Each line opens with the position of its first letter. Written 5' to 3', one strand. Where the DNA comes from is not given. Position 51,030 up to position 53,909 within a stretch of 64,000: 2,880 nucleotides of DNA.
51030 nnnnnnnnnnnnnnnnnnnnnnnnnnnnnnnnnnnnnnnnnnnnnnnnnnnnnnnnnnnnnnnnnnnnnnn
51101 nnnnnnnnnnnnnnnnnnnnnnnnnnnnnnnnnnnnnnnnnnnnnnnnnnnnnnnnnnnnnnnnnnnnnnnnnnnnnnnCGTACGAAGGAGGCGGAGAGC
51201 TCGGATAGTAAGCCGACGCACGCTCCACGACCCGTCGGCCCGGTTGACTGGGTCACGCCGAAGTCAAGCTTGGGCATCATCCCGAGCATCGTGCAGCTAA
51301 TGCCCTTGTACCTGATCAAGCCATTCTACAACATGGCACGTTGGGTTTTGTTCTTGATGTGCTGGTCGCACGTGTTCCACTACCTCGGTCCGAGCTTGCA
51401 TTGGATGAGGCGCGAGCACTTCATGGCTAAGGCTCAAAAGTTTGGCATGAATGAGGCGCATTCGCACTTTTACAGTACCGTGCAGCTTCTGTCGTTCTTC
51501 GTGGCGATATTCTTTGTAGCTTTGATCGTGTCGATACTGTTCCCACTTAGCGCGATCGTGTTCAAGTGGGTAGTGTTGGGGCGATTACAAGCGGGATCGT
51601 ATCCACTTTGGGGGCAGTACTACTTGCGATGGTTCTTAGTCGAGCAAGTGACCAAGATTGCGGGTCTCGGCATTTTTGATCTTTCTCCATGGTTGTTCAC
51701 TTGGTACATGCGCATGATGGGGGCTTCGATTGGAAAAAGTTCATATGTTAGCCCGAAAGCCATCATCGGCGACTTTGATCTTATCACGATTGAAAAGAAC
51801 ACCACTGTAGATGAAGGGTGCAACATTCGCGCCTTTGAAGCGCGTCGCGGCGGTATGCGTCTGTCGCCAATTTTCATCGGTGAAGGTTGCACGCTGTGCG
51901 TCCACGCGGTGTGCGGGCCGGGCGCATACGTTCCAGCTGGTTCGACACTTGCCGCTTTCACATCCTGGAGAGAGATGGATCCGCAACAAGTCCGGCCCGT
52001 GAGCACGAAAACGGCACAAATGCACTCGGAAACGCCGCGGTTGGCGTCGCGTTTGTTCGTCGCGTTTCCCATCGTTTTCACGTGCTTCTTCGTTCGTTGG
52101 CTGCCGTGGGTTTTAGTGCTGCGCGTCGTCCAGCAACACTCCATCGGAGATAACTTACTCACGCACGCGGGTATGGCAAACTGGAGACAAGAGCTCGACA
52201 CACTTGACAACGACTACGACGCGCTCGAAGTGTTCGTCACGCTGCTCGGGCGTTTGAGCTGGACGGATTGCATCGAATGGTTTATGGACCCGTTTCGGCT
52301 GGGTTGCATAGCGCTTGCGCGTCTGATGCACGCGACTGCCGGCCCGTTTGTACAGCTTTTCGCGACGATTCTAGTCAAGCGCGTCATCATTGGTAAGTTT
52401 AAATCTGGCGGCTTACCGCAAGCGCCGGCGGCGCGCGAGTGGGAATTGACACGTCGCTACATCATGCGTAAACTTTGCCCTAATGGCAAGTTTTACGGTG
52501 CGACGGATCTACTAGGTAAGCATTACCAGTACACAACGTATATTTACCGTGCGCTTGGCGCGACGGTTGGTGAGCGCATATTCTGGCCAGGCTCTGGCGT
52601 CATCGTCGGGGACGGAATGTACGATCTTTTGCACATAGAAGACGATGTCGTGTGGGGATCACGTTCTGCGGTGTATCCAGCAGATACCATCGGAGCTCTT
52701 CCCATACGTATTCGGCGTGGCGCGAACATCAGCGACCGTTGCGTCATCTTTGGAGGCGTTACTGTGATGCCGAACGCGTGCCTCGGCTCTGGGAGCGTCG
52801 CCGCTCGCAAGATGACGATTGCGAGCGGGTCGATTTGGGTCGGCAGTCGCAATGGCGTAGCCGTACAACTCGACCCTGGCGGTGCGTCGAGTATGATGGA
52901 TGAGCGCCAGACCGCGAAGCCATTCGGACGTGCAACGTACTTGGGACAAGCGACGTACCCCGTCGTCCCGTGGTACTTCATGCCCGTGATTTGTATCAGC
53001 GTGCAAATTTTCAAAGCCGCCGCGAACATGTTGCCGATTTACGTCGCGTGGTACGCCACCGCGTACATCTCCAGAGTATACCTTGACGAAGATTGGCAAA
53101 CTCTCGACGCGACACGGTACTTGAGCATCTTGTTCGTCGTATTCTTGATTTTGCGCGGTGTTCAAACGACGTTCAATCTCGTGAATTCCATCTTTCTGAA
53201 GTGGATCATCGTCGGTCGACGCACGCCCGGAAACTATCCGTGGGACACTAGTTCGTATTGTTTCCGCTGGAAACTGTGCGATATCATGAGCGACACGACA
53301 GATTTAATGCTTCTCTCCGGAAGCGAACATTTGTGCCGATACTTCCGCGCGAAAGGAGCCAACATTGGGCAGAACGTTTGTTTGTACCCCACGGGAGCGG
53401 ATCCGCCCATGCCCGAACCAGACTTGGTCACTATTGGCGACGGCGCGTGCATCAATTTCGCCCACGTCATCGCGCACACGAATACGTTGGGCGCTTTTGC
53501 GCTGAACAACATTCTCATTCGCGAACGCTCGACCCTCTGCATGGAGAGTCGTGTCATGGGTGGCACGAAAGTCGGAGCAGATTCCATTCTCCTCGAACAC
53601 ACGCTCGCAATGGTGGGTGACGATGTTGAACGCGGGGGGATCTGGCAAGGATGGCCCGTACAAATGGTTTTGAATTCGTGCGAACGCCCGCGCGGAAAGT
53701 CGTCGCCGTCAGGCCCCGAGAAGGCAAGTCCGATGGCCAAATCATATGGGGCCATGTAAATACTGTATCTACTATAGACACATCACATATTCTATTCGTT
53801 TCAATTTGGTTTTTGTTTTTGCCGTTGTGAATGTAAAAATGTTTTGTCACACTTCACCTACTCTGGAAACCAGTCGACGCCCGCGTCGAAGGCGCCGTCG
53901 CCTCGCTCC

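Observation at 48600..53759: Pls-type membrane NRPS: adenylation-thiolation didomain fused to six TM helices and three tandem hexapeptide-repeat domains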

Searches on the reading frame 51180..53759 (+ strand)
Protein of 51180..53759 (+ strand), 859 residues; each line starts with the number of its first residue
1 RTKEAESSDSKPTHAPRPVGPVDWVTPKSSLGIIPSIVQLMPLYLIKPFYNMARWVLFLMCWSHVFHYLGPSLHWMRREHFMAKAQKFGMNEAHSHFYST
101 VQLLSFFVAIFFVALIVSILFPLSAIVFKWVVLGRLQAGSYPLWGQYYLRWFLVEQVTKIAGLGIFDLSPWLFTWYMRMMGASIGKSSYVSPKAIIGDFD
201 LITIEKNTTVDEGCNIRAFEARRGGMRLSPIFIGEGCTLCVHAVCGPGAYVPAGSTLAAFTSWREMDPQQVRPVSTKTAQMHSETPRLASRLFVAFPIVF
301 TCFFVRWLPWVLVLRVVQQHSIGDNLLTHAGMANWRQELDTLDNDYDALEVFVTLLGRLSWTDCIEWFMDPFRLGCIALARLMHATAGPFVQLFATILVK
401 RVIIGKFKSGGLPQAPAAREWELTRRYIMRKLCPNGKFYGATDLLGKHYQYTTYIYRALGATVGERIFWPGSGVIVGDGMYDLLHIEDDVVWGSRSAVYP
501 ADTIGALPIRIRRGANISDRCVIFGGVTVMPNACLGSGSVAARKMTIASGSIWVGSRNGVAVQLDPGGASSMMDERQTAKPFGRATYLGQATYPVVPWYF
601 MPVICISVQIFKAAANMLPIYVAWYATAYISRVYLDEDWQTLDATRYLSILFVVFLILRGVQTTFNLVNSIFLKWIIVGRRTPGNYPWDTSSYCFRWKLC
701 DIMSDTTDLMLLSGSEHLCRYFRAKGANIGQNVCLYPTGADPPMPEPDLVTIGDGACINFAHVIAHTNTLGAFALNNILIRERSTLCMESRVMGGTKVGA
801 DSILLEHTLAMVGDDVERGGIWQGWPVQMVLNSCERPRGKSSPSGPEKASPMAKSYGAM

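Call 15: search_solved_structures(query=window:51180-53759:+, max_evalue=10, show_alignments=2)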
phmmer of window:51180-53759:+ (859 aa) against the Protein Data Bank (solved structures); distinct sequences matched with E-value up to 10: 14.
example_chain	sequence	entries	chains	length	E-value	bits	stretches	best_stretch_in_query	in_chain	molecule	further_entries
8e62_A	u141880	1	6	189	0.02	16.2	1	485-579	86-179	UDP-N-acetylglucosamine acyltransferase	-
7ar9_z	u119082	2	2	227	0.032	15.5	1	183-281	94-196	CA3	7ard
9u39_A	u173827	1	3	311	0.055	14.7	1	459-546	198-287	Serine O-acetyltransferase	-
6lcn_A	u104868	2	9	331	0.062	14.5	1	459-546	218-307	Serine O-acetyltransferase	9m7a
9f5x_s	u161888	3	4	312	0.093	14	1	514-570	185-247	Mitochondrial NADH:ubiquinone oxidoreductase 32 kDa subunit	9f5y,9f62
7s43_A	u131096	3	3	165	0.26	12.5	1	479-543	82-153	N-acetyltransferase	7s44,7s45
4mzu_A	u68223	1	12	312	0.26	12.5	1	473-556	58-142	WxcM-like protein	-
7ar9_x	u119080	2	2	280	0.31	12.2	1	509-557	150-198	CAL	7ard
7s3u_A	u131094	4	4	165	0.32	12.2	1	480-543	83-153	N-acetyltransferase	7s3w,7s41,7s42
6sc4_A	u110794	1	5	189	0.9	10.7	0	519-564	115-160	Uncharacterized protein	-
3r1w_A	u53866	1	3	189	0.91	10.7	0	481-540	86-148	carbonic anhydrase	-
9gva_AAA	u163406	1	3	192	1.1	10.4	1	174-261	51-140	Hexapeptide transferase family protein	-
4n27_A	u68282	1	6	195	2.1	9.5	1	517-570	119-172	Bacterial transferase hexapeptide repeat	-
6ive_A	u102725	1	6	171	2.6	9.2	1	511-570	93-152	Ferripyochelin-binding protein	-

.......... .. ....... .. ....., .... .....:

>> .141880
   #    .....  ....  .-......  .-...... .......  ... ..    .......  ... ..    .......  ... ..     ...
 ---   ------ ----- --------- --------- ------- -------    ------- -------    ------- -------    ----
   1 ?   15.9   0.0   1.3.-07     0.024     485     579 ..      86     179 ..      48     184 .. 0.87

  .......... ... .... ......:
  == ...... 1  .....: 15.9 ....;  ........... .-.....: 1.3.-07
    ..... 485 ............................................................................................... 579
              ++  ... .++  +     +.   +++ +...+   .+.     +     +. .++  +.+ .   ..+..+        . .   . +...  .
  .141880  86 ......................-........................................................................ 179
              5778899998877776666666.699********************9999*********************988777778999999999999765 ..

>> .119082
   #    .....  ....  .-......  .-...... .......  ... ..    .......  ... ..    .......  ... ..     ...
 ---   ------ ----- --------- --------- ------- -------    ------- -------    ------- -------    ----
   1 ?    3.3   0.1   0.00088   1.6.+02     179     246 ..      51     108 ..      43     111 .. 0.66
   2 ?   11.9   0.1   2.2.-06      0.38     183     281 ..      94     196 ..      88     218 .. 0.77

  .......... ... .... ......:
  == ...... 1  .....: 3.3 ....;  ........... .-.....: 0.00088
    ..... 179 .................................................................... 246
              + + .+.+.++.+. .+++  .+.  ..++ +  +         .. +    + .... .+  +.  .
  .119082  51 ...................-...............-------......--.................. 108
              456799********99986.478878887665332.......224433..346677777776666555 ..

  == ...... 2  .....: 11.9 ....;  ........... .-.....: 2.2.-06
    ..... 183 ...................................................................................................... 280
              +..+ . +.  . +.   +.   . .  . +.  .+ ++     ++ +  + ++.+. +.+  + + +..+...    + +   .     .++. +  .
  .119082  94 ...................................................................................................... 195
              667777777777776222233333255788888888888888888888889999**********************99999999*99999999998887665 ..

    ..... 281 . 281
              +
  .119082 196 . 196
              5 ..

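Call 17: search_dna_similar(query=window:51180-53756:+, collection=plasmids, mode=protein, max_evalue=0.00001, max_rows=30)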
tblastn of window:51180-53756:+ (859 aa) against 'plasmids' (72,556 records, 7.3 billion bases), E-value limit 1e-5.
Records with a match: 56; places in all: 62; records where one place covers at least 80% of the query: 0.
Best place of each record, by identity: <60% 56.
By first word of the organism name: Streptomyces 8; Rhizobium 8; Shinella 7; Mycobacterium 5; Azospirillum 5; Acinetobacter 4; Pseudonocardia 4; Embleya 2; Phyllobacterium 2; Skermanella 2; and 7 more.
By predicted mobility (MOB-suite, as given by PLSDB): non-mobilizable 35; mobilizable 19; conjugative 2.
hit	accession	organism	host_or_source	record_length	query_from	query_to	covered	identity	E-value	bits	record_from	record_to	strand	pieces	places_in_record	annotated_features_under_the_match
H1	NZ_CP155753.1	Sphingomonas parapaucimobilis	Chinese cabbage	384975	120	836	70%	25.9%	2e-10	145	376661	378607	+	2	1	Pls/PosA family non-ribosomal peptide synthetase | 4'-phosphopantetheinyl transferase superfamily protein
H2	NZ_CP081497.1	Streptomyces sp. BHT-5-2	whole organism,plant soil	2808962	123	827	41%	29.1%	2e-8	130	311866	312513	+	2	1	none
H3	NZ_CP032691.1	Rhizobium sp. CCGE532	Phaseolus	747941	123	847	44%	27.1%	5e-9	127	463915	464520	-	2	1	Pls/PosA family non-ribosomal peptide synthetase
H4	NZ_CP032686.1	Rhizobium sp. CCGE531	Phaseolus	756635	123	847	44%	27.1%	5e-9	127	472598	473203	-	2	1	Pls/PosA family non-ribosomal peptide synthetase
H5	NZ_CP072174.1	Rhizobium sp. AB2/73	Phyla canescens,cell culture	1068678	123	847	39%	30.0%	1e-9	131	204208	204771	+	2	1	record has no annotation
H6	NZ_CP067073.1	Rhizobium sp. AB2/73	Phyla canescens,cell culture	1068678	123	847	39%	30.0%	1e-9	131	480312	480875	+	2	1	record has no annotation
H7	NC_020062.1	Rhizobium tropici CIAT 899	Phaseolus vulgaris root nodule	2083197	123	847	39%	29.4%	2e-9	130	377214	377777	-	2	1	record has no annotation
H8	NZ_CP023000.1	Rhizobium sp. 11515TR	Cell culture,agricultural soil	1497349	123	828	37%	29.0%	2e-9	127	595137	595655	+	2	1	record has no annotation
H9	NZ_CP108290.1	Kitasatospora sp. NBC_00039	-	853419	123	828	35%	30.0%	2e-7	121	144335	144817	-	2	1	Pls/PosA family non-ribosomal peptide synthetase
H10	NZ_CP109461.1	Streptomyces sp. NBC_01454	-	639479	129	827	33%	30.5%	1e-7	122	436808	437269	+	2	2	pls: epsilon-poly-L-lysine synthase Pls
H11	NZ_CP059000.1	Mycobacterium avium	Homo sapiens,sputum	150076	674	848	20%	29.8%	1e-6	61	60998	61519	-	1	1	Pls/PosA family non-ribosomal peptide synthetase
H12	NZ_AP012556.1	Mycobacterium avium subsp. hominissuis TH135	-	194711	674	848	20%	29.8%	1e-6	61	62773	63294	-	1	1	Pls/PosA family non-ribosomal peptide synthetase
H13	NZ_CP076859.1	Mycobacterium avium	Homo sapiens,sputum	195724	674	848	20%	29.8%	1e-6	61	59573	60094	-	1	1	Pls/PosA family non-ribosomal peptide synthetase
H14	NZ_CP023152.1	Mycobacterium intracellulare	Homo sapiens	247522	674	848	20%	29.8%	1e-6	61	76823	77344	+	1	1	Pls/PosA family non-ribosomal peptide synthetase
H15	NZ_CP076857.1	Mycobacterium avium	Homo sapiens,sputum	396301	674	848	20%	29.8%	1e-6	61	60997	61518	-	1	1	Pls/PosA family non-ribosomal peptide synthetase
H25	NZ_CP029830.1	Azospirillum ramasamyi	single cell,Cow dung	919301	129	287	19%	28.4%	2e-8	66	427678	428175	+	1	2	Pls/PosA family non-ribosomal peptide synthetase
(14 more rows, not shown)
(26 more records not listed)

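Call 18: get_annotated_region(hit=H10, flank=5000)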
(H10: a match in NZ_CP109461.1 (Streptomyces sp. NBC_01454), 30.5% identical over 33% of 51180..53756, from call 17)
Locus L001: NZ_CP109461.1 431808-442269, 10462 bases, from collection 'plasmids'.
description: Streptomyces sp. NBC_01454 plasmid unnamed1, complete sequence
organism: Streptomyces sp. NBC_01454 (NCBI taxid 2975867)
taxonomy: Bacteria; Actinomycetota; Actinomycetes; Kitasatosporales; Streptomycetaceae; Streptomyces; Streptomyces sp. NBC 01454
host: -; source: -; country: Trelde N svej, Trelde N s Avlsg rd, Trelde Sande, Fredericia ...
typing (MOB-suite, as given by PLSDB): non-mobilizable
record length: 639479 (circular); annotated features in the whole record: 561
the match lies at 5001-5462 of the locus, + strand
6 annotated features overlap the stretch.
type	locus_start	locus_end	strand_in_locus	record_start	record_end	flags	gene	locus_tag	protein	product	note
CDS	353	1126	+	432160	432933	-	-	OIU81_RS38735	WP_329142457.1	hypothetical protein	-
CDS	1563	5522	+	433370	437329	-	pls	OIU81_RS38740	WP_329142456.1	epsilon-poly-L-lysine synthase Pls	-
CDS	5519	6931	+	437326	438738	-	-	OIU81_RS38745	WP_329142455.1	M1 family metallopeptidase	-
CDS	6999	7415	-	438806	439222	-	-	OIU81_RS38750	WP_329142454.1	hypothetical protein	-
CDS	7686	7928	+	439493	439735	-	-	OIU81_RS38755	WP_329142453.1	DUF5825 family protein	-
CDS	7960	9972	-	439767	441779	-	-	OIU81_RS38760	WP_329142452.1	glycosyltransferase family 39 protein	-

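Call 19: get_annotated_region(hit=H1, flank=4000)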
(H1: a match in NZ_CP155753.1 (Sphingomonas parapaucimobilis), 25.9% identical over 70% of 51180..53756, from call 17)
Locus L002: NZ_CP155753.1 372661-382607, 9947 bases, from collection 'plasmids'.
description: Sphingomonas parapaucimobilis strain YK209 plasmid unnamed5, complete sequence
organism: Sphingomonas parapaucimobilis (NCBI taxid 28213)
taxonomy: Bacteria; Pseudomonadota; Alphaproteobacteria; Sphingomonadales; Sphingomonadaceae; Sphingomonas; Sphingomonas parapaucimobilis
host: -; source: Chinese cabbage; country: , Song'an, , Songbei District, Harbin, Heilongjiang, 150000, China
typing (MOB-suite, as given by PLSDB): non-mobilizable
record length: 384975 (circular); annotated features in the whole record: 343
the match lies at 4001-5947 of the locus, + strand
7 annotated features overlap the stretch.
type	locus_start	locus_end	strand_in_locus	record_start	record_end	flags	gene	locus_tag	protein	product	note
CDS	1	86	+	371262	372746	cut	-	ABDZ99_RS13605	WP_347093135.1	MFS transporter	GO:0055085 - transmembrane transport [Evidence IEA]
CDS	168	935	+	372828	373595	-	-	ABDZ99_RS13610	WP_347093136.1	SDR family oxidoreductase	-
CDS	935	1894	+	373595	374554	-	-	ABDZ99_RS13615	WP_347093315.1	glycosidase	-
CDS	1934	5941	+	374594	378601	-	-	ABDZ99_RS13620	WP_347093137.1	Pls/PosA family non-ribosomal peptide synthetase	-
CDS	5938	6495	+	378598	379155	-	-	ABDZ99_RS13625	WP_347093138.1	4'-phosphopantetheinyl transferase superfamily protein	-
CDS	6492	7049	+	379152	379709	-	-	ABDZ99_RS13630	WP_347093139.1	GNAT family N-acetyltransferase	-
CDS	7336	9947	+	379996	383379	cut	-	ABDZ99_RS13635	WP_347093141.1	S8 family serine peptidase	GO:0006508 - proteolysis [Evidence IEA]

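Call 21: search_protein_families(library=ncbifam, proteins=[L001:1563-5519:+, L002:1934-5938:+, window:51180-53756:+], max_evalue=1e-20)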
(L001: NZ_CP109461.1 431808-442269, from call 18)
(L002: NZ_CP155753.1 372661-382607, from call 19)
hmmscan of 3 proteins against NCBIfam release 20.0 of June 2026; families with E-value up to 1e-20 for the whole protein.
L001:1563-5519:+ (1319 aa): 26 families (the best 25 are shown)
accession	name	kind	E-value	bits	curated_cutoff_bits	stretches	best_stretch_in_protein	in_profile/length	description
TIGR02353.1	NRPS_term_dom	equivalog_domain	1e-202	675.2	423.1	1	611-1300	2-695/695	Pls/PosA family non-ribosomal peptide synthetase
TIGR01733.1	AA-adenyl-dom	subfamily_domain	8.2e-100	334.5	317.4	1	58-432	1-408/409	amino acid adenylation domain-containing protein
NF038078.1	NRPS_MxcG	equivalog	4.4e-81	272.8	2300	1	30-590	455-1043/1442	myxochelin non-ribosomal peptide synthetase MxcG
NF004282.0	PRK05691.1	subfamily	1.8e-76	256.6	4090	1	24-566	1124-1682/4334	non-ribosomal peptide synthase/polyketide synthase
NF041803.1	NRPS_SolG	exception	1.6e-66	224.7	2200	1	158-587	712-1154/1163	solanimycin non-ribosomal peptide synthetase SolG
NF047350.1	aureusi_NRPS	equivalog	6.7e-62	209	2500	1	155-589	1571-1991/2373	aureusimine non-ribosomal peptide synthetase AusA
NF007605.2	PRK10252.1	equivalog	2.2e-60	204.4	2400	1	29-564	452-1016/1292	enterobactin non-ribosomal peptide synthetase EntF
TIGR01734.1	D-ala-DACP-lig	equivalog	1.5e-49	168.9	559.85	1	156-501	142-498/504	D-alanine--poly(phosphoribitol) ligase subunit DltA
NF003417.0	PRK04813.1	subfamily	4.9e-49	167.2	476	1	156-501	144-499/505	D-alanine--poly(phosphoribitol) ligase subunit DltA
TIGR03098.1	ligase_PEP_1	hypoth_equivalog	1e-45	156.2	592.35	1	152-501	159-514/517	acyl-CoA ligase (AMP-forming), exosortase A system-associated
NF004837.0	PRK06187.1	subfamily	1.1e-42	146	476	1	155-501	169-518/531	long-chain-fatty-acid--CoA ligase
TIGR03443.1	alpha_am_amid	equivalog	1.4e-33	115.4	1030.1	1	371-591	668-920/1390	L-aminoadipate-semialdehyde dehydrogenase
NF005858.0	PRK07787.1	subfamily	1.4e-29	102.9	575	0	267-501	238-468/471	acyl-CoA synthetase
NF004822.0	PRK06178.1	equivalog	9.7e-29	100.4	782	0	317-501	386-563/571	acyl-CoA synthetase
NF004114.0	PRK05605.1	equivalog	2.3e-26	92.2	766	0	155-500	220-564/575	long-chain-fatty-acid--CoA ligase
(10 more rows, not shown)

L002:1934-5938:+ (1335 aa): 62 families (the best 25 are shown)
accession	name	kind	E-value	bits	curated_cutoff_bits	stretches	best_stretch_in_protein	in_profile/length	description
TIGR02353.1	NRPS_term_dom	equivalog_domain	3.6e-232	772.6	423.1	1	645-1329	2-695/695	Pls/PosA family non-ribosomal peptide synthetase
TIGR01733.1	AA-adenyl-dom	subfamily_domain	2e-125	418.8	317.4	1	68-463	1-409/409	amino acid adenylation domain-containing protein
NF004282.0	PRK05691.1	subfamily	4.9e-111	371.3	4090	1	66-617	1156-1705/4334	non-ribosomal peptide synthase/polyketide synthase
NF041803.1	NRPS_SolG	exception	1.4e-99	334.1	2200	1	27-616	555-1154/1163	solanimycin non-ribosomal peptide synthetase SolG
NF047350.1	aureusi_NRPS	equivalog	4.4e-95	319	2500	1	35-618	415-976/2373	aureusimine non-ribosomal peptide synthetase AusA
NF038078.1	NRPS_MxcG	equivalog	2.3e-94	316.8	2300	1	65-623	480-1047/1442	myxochelin non-ribosomal peptide synthetase MxcG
NF007605.2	PRK10252.1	equivalog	1e-82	278.3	2400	1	67-589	480-1014/1292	enterobactin non-ribosomal peptide synthetase EntF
TIGR03098.1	ligase_PEP_1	hypoth_equivalog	1.1e-68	232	592.35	1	35-530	2-515/517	acyl-CoA ligase (AMP-forming), exosortase A system-associated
NF003417.0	PRK04813.1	subfamily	7.6e-67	226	476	1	65-531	27-501/505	D-alanine--poly(phosphoribitol) ligase subunit DltA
NF004837.0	PRK06187.1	subfamily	5.8e-66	222.8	476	1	179-529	165-518/531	long-chain-fatty-acid--CoA ligase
TIGR01734.1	D-ala-DACP-lig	equivalog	2e-63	214.7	559.85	1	65-531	24-500/504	D-alanine--poly(phosphoribitol) ligase subunit DltA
NF006181.0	PRK08314.1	subfamily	6.4e-49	166.6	705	1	179-533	199-554/563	long-chain-fatty-acid--CoA ligase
NF004808.0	PRK06155.1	equivalog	7.3e-49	166.4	722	1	65-538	45-527/542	ATP-dependent acyl-CoA ligase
NF005702.0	PRK07514.1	subfamily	1.2e-48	165.8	558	1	61-529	24-496/506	malonyl-CoA synthase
TIGR03443.1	alpha_am_amid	equivalog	1.8e-46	158.1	1030.1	0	184-483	415-751/1390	L-aminoadipate-semialdehyde dehydrogenase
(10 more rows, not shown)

window:51180-53756:+ (859 aa): 1 family
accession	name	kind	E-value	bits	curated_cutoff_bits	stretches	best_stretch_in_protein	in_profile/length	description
TIGR02353.1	NRPS_term_dom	equivalog_domain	3.8e-57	194.1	423.1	0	103-188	38-119/695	Pls/PosA family non-ribosomal peptide synthetase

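Call 34: search_protein_families(library=pfam, proteins=[window:51180-53756:+], max_evalue=10)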
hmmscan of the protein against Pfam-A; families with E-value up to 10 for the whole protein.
window:51180-53756:+ (859 aa): 1 family
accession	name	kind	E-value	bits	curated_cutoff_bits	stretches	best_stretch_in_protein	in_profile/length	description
PF00132.30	Hexapep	-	0.00025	21.1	27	1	509-540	2-33/36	Bacterial transferase hexapeptide (six repeats)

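Call 50: search_protein_representatives(protein=window:51180-53756:+)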
Query: 859 residues. Proteins with E-value up to 0.001 (for the whole library): 1935; up to 1e-10: 965; up to 1e-30: 246. The best 150 are listed.
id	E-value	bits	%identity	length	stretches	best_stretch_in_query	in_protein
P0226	0.0e+00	1686.2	83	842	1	19-859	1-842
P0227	2.1e-148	512.5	40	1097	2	360-831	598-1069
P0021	1.5e-135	470.0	43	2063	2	360-832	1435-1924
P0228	3.6e-133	462.1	39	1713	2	362-828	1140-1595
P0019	1.2e-128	447.1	41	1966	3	357-587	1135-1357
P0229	7.2e-128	444.5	45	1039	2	10-342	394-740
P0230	3.4e-126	439.0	39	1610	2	360-831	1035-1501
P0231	5.4e-126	438.3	38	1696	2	360-832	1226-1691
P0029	1.9e-125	436.5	38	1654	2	364-828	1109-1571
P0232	4.4e-124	432.0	40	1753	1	91-828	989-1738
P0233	6.7e-124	431.4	38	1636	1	96-830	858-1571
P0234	6.4e-123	428.1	37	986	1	103-830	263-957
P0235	3.1e-119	416.0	37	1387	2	363-831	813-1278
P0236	4.8e-118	412.0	38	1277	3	361-832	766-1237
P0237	4.0e-114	399.0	36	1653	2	370-835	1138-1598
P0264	7.1e-101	355.2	36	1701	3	576-828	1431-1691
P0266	5.6e-100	352.2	35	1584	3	570-828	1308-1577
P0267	7.9e-100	351.7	35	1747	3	556-828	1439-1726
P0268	2.2e-99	350.3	35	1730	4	568-830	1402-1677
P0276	1.5e-95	337.6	35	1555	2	364-829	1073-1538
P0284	2.6e-92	326.9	34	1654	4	577-828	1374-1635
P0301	2.8e-78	280.5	34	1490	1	125-826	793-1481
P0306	6.4e-73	262.7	31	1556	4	114-309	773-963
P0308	3.3e-71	257.1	30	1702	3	67-337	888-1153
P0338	1.3e-59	218.7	37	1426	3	569-828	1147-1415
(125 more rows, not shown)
